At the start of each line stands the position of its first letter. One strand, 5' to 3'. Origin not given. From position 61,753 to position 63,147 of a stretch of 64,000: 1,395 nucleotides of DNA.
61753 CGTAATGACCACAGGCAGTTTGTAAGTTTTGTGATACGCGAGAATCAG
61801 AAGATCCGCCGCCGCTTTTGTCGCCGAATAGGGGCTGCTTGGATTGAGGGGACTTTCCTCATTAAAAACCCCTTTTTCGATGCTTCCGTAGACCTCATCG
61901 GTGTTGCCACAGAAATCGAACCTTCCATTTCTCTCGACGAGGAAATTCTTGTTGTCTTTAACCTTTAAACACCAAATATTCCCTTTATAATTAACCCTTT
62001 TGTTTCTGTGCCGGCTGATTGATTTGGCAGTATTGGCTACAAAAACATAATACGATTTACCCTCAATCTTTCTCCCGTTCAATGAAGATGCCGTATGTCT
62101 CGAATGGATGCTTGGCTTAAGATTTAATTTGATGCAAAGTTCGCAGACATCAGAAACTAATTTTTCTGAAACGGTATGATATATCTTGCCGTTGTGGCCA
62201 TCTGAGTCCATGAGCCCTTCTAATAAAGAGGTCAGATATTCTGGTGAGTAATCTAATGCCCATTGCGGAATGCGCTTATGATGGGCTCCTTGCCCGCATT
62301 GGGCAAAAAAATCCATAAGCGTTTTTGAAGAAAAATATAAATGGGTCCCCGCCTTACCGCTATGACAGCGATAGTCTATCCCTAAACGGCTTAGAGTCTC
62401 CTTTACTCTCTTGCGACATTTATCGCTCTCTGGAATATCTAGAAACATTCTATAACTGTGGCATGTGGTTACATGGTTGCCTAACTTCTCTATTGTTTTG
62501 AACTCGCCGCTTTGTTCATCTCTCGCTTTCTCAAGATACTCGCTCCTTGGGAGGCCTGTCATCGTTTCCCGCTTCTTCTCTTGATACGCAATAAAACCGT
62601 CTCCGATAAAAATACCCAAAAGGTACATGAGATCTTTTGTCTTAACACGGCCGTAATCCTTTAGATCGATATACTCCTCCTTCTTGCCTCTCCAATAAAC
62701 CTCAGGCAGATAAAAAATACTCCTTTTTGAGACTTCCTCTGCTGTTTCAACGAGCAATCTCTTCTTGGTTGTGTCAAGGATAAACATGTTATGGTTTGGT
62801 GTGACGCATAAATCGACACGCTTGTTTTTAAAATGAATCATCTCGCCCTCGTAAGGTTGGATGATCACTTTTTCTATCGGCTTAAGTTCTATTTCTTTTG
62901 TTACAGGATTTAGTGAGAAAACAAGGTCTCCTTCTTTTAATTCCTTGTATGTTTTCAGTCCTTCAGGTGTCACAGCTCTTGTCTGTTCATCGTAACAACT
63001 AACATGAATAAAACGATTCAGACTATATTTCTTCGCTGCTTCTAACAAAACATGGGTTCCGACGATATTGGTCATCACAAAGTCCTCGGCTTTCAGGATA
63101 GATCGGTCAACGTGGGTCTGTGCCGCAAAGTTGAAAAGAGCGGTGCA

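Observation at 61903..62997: Full-length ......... intein inside the catalytic STDEVYG motif of dTDP-glucose 4,6-dehydratase (rmlB)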

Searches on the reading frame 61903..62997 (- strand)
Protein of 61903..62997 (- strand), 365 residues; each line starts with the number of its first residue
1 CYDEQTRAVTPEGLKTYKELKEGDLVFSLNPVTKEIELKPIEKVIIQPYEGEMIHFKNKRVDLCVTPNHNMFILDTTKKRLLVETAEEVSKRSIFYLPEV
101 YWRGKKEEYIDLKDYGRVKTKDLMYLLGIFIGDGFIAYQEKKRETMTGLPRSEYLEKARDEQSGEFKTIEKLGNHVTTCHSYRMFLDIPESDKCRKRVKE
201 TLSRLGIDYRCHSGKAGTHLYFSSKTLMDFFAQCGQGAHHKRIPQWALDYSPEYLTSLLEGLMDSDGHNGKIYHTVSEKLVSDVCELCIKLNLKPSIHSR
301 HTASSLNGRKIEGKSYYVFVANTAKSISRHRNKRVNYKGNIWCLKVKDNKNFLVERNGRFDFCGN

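Call 4: search_protein_families(library=pfam, proteins=[window:61903-62997:-], max_evalue=1)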
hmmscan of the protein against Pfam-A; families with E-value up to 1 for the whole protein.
window:61903-62997:- (365 aa): 4 families
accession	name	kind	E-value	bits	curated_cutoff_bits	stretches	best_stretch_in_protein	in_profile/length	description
PF14890.11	Intein_splicing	-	3.5e-07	30.6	35.8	1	15-354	9-148/155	Intein splicing domain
PF14528.11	LAGLIDADG_3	-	3.9e-06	27.5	22.5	0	254-304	2-59/82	LAGLIDADG-like domain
PF13403.11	Hint_2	-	0.021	15.6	28.4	1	1-72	2-84/147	Hint domain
PF20206.4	Tra1_ring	-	0.17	9.6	27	1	143-290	137-264/1682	Tra1 HEAT repeat ring region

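Call 5: search_protein_families(library=ncbifam, proteins=[window:61903-62997:-], max_evalue=1)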
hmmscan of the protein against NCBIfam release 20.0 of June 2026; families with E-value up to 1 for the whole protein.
window:61903-62997:- (365 aa): 6 families
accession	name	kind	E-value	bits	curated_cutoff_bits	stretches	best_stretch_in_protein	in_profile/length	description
NF011491.0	PRK14898.1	equivalog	3.3e-08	32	783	1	33-276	132-358/860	DNA-directed RNA polymerase subunit A''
NF011303.0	PRK14715.1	equivalog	4.6e-05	20.7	1585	2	21-129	939-1047/1627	DNA-directed DNA polymerase II large subunit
NF003158.0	PRK04132.1-3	equivalog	0.00019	18.6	1750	1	261-325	942-1010/1437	replication factor C small subunit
NF045703.1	rSAM_Tes_intein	exception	0.00026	18.9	1700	1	227-292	435-507/1040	tetraether lipid synthase Tes, intein-containing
NF038162.1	RtcB_rel_intein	exception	0.019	12.9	1150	1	26-161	169-278/961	intein-containing RtcB family protein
TIGR02648.1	rep_term_tus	equivalog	0.088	12.1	178.3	1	9-53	14-56/300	DNA replication terminus site-binding protein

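Call 6: search_solved_structures(query=window:61903-62997:-, max_evalue=1, show_alignments=3)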
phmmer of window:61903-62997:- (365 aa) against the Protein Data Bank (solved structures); distinct sequences matched with E-value up to 1: 6.
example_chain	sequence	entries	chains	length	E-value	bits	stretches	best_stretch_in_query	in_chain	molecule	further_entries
2cw7_A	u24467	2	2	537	0.012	17.8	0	230-272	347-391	Endonuclease PI-PkoII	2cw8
2jmz_A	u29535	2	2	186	0.086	14.9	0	26-99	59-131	Hypothetical protein MJ0781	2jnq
2nq9_A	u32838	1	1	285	0.17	14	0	148-203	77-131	Endonuclease 4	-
1qtw_A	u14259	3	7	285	0.18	13.9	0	148-203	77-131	ENDONUCLEASE IV | Endonuclease 4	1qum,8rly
2nqh_A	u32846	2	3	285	0.18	13.9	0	148-203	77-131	Endonuclease 4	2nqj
4k1g_A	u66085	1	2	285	0.18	13.9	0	148-203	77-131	Endonuclease 4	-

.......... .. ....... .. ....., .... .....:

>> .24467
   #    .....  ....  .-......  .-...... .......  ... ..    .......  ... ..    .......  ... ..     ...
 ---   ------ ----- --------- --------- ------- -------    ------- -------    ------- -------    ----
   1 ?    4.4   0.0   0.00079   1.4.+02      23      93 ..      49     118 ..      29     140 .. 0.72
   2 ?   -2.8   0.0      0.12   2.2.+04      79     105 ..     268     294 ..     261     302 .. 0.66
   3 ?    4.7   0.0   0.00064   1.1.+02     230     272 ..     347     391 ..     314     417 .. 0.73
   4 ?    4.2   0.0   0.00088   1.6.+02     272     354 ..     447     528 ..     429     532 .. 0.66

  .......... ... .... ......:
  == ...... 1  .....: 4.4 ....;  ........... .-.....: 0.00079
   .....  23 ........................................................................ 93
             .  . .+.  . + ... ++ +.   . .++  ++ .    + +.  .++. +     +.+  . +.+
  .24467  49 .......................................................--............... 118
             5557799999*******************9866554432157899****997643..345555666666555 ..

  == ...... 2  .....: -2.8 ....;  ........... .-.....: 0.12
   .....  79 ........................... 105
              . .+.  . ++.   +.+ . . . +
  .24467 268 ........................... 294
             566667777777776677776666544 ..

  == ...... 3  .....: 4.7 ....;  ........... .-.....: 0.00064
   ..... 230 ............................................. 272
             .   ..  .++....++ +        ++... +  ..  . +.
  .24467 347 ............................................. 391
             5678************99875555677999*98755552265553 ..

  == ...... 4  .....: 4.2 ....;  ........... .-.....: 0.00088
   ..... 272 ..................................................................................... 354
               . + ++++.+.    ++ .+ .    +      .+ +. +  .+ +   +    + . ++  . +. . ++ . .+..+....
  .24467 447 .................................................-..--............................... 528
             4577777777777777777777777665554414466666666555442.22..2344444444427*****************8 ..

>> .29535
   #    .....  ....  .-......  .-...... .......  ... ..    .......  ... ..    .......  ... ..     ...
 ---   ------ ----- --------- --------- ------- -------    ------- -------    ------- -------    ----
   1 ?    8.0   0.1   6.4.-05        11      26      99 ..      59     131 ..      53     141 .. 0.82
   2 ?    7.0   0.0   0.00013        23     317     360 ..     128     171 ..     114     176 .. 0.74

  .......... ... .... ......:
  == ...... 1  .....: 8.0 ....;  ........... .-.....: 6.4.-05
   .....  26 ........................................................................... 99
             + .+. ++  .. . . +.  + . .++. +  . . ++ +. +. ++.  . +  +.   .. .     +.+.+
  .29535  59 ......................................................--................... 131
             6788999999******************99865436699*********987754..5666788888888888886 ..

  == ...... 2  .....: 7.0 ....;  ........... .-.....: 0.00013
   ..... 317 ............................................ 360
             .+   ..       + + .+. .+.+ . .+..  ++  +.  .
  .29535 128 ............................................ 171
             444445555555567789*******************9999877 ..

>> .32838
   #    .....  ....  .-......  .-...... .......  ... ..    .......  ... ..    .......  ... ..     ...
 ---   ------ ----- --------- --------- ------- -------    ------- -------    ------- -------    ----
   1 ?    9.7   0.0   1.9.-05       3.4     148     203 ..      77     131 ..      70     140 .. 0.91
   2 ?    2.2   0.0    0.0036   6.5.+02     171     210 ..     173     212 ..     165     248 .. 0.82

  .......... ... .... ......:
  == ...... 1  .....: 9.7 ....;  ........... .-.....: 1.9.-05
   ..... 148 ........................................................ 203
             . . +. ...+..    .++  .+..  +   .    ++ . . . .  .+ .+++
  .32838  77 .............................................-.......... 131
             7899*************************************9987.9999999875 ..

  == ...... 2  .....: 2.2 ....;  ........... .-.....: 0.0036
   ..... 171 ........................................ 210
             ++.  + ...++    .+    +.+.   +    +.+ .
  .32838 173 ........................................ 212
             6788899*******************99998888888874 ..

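Call 9: find_homologous_proteins(query=window:61903-62997:-, max_evalue=0.001)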
Query window:61903-62997:- (365 aa): 36 proteins with E <= 0.001 among 1335 candidates.
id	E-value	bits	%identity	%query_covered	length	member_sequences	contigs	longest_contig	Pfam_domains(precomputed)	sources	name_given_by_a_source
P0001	4.9e-175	600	71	98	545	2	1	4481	PF16363.12,PF01370.28,PF14890.12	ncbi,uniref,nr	ncbi:MAG: dTDP-glucose 4,6-dehydratase 2 [candidate division WS2 bacterium]|uniref:dTDP-glucose 4,6-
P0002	1.9e-158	545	74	86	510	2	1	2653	PF16363.12,PF14528.12,PF01370.28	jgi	-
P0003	4.6e-135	468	64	86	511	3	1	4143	PF16363.12,PF01370.28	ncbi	ncbi:MAG: GDP-mannose 4,6-dehydratase [Candidatus Omnitrophota bacterium]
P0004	2.5e-109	384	70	66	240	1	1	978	-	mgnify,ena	mgnify:FL=1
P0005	4.9e-102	360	58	74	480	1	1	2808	PF16363.12,PF01370.28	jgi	jgi:hypothetical protein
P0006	3.4e-101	357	65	66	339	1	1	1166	PF16363.12,PF01370.28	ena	-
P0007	2.4e-100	354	64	66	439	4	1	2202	PF16363.12,PF01370.28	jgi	jgi:hypothetical protein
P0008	4.7e-82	294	47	86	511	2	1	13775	PF16363.12,PF01370.28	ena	-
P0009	3.7e-77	278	44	100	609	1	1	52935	PF14890.12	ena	-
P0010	3.3e-75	271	41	100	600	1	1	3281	PF16363.12,PF02719.22,PF01073.26,PF01370.28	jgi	-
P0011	1.8e-74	269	42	100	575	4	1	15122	PF16363.12,PF01370.28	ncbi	ncbi:MAG: hypothetical protein A3C58_03270, partial [Candidatus Staskawiczbacteria bacterium RIFCSPH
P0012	7.4e-73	264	46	82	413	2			PF16363.12,PF02719.22,PF01073.26,PF07993.19,PF13460.13,PF01370.28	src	-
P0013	9.6e-72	260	70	47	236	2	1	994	PF14890.12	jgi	-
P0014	1.5e-66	243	38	100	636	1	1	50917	PF03054.23,PF02540.24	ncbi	-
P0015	5.7e-66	241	39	100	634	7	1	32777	PF03054.23,PF02540.24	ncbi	ncbi:NAD(+) synthase [Archaeoglobus sp.]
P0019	9.5e-64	234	38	100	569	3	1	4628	PF05204.20,PF14528.12,PF08484.18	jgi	-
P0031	2.5e-31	127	48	35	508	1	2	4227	PF04321.24,PF16363.12,PF02719.22,PF01073.26,PF07993.19,PF01370.28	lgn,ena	-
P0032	3.0e-22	97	26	100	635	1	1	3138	PF13597.12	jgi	-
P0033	2.5e-20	91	44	38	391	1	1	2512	PF16363.12,PF01370.28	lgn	-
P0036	3.3e-6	44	37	24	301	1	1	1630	PF00112.30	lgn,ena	-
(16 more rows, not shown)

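Call 28: find_related_loci(query=A1, collection=genome_contigs, flank=3000)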
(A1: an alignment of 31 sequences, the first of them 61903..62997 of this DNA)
Query A1 (365 aa) in genome_contigs; peptide patterns used: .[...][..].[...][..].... (x = any residue, [..] = any of these).
67 stretches matched a pattern; 50 encode a relative of the query (tblastn E <= 1e-3); 50 distinct loci.
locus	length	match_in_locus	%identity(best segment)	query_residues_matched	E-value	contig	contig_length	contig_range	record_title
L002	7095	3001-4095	77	1-365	0e+0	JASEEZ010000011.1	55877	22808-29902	MAG: Actinomycetota bacterium isolate Yes46-11 NODE_11_length_55877_cov_14.214593, whole genome shotgun sequence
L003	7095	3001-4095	74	1-365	0e+0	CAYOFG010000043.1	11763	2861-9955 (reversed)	MAG TPA_asm: uncultured Clostridia bacterium isolate binchicken_co376_202 genome assembly, contig: NODE_6180_length_1176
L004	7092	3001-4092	71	1-365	0e+0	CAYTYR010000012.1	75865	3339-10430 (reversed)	MAG TPA_asm: uncultured Clostridia bacterium isolate binchicken_co220_96 genome assembly, contig: NODE_130_length_75865_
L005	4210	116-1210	71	1-365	0e+0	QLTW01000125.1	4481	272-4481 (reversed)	MAG: Candidatus Psychracetigena formicireducens isolate BS525 DDT42_125, whole genome shotgun sequence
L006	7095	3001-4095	71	1-365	0e+0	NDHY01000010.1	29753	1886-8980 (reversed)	MAG: candidate division NPL-UPA2 bacterium Unc8 Contig_10, whole genome shotgun sequence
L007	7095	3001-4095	73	1-365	0e+0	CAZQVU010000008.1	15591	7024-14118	MAG TPA_asm: uncultured Planctomycetia bacterium isolate binchicken_co6_456 genome assembly, contig: NODE_4063_length_15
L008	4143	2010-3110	66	1-365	5e-176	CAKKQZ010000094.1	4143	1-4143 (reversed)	Omnitrophica bacterium GWA2_41_15 isolate Hainich-H51-bin231-1 genome assembly, contig: H51-bin231_1_Hain_H51_02um_R1_17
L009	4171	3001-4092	66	1-365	8e-171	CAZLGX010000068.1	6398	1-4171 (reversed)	MAG TPA_asm: uncultured Methanosarcinales archaeon isolate SRP269290_co3_950 genome assembly, contig: NODE_17786_length_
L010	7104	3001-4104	66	1-365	3e-168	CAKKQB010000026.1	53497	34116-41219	Omnitrophica bacterium GWA2_41_15 isolate Hainich-Omni-XXVI genome assembly, contig: Omni_Hai_XXVI_Hain_H43_02um_R3_147_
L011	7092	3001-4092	65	1-365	2e-166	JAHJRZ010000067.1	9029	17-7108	MAG: Patescibacteria group bacterium isolate OS_PC_MetaG.mb.175 OS_PC_MetaG.mb.175_k141_619131, whole genome shotgun seq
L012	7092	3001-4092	63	1-365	5e-154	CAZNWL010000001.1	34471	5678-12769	MAG TPA_asm: uncultured Planctomycetia bacterium isolate SRP098346_co1_239 genome assembly, contig: NODE_798_length_3447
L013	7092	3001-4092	62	1-365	2e-152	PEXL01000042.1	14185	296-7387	MAG: Candidatus Diapherotrites archaeon CG08_land_8_20_14_0_20_34_12 CG08_land_8_20_14_0.20_scaffold_2287_c, whole genom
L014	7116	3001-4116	52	1-365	3e-128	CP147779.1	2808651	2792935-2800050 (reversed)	MAG: Promethearchaeati archaeon SRVP18_Atabeyarchaeia-1 chromosome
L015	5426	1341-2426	49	1-365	4e-114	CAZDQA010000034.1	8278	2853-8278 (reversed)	MAG TPA_asm: uncultured Pseudomonadales bacterium isolate binchicken_co220_119 genome assembly, contig: NODE_5739_length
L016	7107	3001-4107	49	1-365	2e-112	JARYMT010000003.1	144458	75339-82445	MAG: Microgenomates group bacterium isolate A05DMB-I-39 NODE_3_length_144458_cov_5.767317, whole genome shotgun sequence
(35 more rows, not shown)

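Call 32: predict_structure(alignment_id=A1)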
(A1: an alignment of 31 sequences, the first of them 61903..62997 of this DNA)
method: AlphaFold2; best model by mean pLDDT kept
length: 365 residues; sequences in the alignment: 31
mean_pLDDT: 94.5   pTM: 0.89
mean pLDDT of the five models: 94.5, 93.8, 93.7, 93.2, 91.8
residues with pLDDT >= 90: 322; 70-90: 43; 50-70: 0; < 50: 0
segments of 3 or more residues with pLDDT < 50: none
pLDDT, mean of each block of 10 residues (from residue 1): 97 96 97 96 98 97 97 93 97 96 97 94 98 93 92 91 90 92 93 95 96 84 94 93 98 99 94 95 98 96 82 91 95 97 95 97 90
secondary structure, 60 per line:
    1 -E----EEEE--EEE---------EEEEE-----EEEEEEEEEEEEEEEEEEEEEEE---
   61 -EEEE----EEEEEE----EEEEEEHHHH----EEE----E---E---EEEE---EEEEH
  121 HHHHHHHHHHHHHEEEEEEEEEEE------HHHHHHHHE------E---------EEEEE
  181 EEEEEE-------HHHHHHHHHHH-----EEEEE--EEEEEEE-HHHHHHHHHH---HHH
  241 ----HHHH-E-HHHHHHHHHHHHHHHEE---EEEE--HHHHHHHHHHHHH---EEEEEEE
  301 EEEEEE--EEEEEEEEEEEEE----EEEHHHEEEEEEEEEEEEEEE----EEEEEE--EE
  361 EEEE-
elements in order: E7-10 E13-15 E25-29 E35-57 E62-65 E70-75 E80-85 H86-89 E94-96 E109-112 E116-119 H120-133 E134-144 H151-158 E176-186 H194-204 E210-214 E217-223 H225-234 H245-248 H252-266 E272-275 H278-290 E294-306 E309-321 E326-328 E332-346 E351-356 E359-364

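Call 34: fold_search(model_id=the predicted structure, library=pdb)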
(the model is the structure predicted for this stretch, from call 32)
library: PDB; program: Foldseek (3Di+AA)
matches with E <= 10: 751; with E <= 0.001: 61
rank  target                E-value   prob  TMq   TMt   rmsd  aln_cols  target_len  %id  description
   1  7qsu                  5.1e-16  1.00  0.56  0.56   7.1       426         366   16  Crystal structure of homing endonuclease-associated TliVMA intein (C1A, d333-339) (released 2022-03-30)
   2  2cw7                  1.1e-15  1.00  0.53  0.39  11.1       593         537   13  Crystal structure of intein homing endonuclease II (released 2006-04-18)
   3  1dq3                  1.2e-14  1.00  0.57  0.48   8.4       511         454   13  CRYSTAL STRUCTURE OF AN ARCHAEAL INTEIN-ENCODED HOMING ENDONUCLEASE PI-PFUI (released 2000-07-05)
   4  7qst                  2.7e-14  1.00  0.54  0.54   9.1       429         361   15  Crystal structure of homing endonuclease-associated PhoVMA intein (C1A) (released 2022-03-30)
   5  1vde_A                9.0e-14  1.00  0.52  0.46   9.3       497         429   12  PI-SCEI, A HOMING ENDONUCLEASE WITH PROTEIN SPLICING ACTIVITY (released 1998-04-08)
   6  1ef0_A                2.8e-13  1.00  0.49  0.44  10.3       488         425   12  CRYSTAL STRUCTURE OF PI-SCEI MINIPRECURSOR (released 2000-06-07)
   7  7qss                  3.3e-13  1.00  0.54  0.47   8.3       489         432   14  Crystal structure of homing endonuclease-associated TliVMA intein (C1A) (released 2022-03-30)
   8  1dfa                  4.2e-13  1.00  0.51  0.47  10.2       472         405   14  CRYSTAL STRUCTURE OF PI-SCEI IN C2 SPACE GROUP (released 1999-12-08)
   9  1vde_B                1.6e-12  1.00  0.51  0.45   9.8       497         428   13  PI-SCEI, A HOMING ENDONUCLEASE WITH PROTEIN SPLICING ACTIVITY (released 1998-04-08)
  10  1um2_A                1.3e-10  1.00  0.50  0.45  11.4       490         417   11  Crystal Structure of the Vma1-Derived Endonuclease with the Ligated Extein Segment (released 2004-09-22)
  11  1lws_A                1.9e-10  1.00  0.53  0.46  10.3       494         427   13  Crystal structure of the intein homing endonuclease PI-SceI bound to its recognition sequence (released 2002-09-27)
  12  1jva_B                2.2e-10  1.00  0.51  0.45   9.7       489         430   11  CRYSTAL STRUCTURE OF THE VMA1-DERIVED ENDONUCLEASE BEARING THE N AND C EXTEIN PROPEPTIDES (released 2002-08-29)
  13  1lwt_A                2.3e-10  1.00  0.53  0.45  10.4       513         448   13  Crystal structure of the intein homing endonuclease PI-SceI bound to its substrate DNA (Ca2+ free) (released 2002-09-27)
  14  1jva_A                3.2e-10  1.00  0.46  0.40  10.5       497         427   11  CRYSTAL STRUCTURE OF THE VMA1-DERIVED ENDONUCLEASE BEARING THE N AND C EXTEIN PROPEPTIDES (released 2002-08-29)
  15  1um2_B                3.7e-09  1.00  0.52  0.47  10.4       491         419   12  Crystal Structure of the Vma1-Derived Endonuclease with the Ligated Extein Segment (released 2004-09-22)
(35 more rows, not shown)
